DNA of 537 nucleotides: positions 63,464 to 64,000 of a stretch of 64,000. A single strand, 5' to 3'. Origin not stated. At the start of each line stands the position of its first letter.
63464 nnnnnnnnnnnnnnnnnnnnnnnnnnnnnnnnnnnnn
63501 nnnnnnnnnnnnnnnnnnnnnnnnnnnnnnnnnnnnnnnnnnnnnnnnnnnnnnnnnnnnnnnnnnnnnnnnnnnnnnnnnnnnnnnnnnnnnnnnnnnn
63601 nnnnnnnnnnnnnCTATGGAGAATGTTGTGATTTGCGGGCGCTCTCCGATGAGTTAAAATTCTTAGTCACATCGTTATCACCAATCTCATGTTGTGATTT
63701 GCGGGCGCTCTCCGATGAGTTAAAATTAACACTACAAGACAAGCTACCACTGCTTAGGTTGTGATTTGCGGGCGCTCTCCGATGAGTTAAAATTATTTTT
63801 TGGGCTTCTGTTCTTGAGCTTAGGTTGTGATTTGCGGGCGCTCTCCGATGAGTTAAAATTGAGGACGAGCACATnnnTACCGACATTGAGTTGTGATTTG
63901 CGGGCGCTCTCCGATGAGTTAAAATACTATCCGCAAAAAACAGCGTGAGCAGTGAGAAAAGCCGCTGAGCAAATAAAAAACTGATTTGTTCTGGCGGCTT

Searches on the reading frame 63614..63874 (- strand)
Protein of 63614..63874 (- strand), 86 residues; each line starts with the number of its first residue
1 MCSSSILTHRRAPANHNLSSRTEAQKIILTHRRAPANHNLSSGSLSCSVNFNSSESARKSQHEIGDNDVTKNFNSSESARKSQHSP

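Call 58: find_encoding_contigs(protein=window:63614-63874:-, flank=10000, max_places=3)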
Protein window:63614-63874:- (86 aa): no gene with exactly this product is on record in the collection.

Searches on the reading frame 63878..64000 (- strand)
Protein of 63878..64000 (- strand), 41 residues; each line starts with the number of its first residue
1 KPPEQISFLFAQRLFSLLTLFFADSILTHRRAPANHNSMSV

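Call 36: find_homologous_proteins(query=window:63878-64000:-, max_evalue=0.001)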
Query seq(41 aa): no candidate shares three 5-residue words with the query. No homologue found.
